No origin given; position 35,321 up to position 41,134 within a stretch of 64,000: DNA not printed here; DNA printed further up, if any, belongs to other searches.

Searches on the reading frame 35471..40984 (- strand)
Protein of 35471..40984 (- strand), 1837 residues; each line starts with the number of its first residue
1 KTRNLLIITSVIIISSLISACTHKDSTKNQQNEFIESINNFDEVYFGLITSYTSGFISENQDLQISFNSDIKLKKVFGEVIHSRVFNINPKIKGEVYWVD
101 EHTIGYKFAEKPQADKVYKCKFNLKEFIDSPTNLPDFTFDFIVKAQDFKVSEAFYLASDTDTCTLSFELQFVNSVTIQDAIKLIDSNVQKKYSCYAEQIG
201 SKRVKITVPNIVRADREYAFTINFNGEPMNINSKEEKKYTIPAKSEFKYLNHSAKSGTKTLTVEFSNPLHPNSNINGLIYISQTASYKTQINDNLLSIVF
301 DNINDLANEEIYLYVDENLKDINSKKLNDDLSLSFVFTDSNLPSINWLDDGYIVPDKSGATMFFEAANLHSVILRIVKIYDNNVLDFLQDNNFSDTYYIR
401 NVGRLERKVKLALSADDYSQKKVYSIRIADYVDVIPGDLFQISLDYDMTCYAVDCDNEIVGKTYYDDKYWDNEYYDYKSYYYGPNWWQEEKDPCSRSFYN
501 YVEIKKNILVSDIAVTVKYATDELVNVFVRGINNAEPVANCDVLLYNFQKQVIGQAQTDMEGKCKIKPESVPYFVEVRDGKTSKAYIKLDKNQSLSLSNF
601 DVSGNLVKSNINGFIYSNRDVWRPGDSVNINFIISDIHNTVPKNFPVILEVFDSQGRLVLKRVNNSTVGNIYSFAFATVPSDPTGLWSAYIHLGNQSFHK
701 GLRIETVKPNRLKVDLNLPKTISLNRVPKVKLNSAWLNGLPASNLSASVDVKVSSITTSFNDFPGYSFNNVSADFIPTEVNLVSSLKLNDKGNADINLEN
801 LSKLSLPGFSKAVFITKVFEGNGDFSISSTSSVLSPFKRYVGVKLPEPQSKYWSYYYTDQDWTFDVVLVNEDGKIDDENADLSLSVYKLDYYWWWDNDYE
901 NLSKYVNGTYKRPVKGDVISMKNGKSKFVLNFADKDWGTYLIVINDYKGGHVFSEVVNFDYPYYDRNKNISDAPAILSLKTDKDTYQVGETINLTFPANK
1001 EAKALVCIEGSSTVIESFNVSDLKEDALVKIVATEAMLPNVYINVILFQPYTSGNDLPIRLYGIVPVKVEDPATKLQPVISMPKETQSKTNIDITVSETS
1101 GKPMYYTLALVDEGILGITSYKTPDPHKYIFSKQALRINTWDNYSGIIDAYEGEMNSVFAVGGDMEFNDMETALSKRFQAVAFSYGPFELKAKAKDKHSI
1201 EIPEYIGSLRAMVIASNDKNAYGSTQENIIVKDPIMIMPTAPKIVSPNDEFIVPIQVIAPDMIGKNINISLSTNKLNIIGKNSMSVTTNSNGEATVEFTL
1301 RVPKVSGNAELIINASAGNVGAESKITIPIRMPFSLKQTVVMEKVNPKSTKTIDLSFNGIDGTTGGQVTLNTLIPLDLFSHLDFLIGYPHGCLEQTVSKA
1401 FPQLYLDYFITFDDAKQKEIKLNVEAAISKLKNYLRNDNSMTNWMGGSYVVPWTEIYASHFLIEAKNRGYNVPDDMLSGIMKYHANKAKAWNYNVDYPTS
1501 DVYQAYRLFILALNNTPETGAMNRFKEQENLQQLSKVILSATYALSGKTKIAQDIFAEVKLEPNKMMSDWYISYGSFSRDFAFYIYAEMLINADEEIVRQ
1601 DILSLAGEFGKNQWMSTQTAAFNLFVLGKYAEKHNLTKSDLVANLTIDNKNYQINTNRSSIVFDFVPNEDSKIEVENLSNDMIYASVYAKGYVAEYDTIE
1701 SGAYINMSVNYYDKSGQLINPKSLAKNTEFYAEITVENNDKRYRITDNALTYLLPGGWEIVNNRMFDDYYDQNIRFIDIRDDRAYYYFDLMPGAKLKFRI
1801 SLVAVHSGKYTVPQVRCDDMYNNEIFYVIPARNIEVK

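Call 35: search_protein_families(library=pfam, proteins=[window:35471-40984:-], max_evalue=0.001)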
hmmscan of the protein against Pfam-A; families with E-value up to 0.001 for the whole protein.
window:35471-40984:- (1837 aa): 7 families
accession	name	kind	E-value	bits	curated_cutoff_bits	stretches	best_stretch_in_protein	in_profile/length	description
PF07703.20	A2M_BRD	-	1.2e-19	71.5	22.7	1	977-1117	1-139/140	Alpha-2-macroglobulin bait region domain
PF11974.14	bMG3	-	3.1e-17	62.8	34.9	1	510-605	1-101/103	Bacterial alpha-2-macroglobulin MG3 domain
PF17962.7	bMG6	-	9.5e-13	48.7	23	1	854-961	9-112/112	Bacterial macroglobulin domain 6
PF01835.25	MG2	-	3.5e-12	47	32.8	1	613-696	2-88/96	MG2 domain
PF17973.7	bMG10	-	4e-11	43.6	26.2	1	1710-1824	7-131/131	Bacterial Alpha-2-macroglobulin MG10 domain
PF17972.7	bMG5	-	6.4e-10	39.9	26.5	1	711-823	2-114/127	Bacterial Alpha-2-macroglobulin MG5 domain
PF00207.28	A2M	-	5.9e-09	36.1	21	1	1184-1259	3-80/92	Alpha-2-macroglobulin family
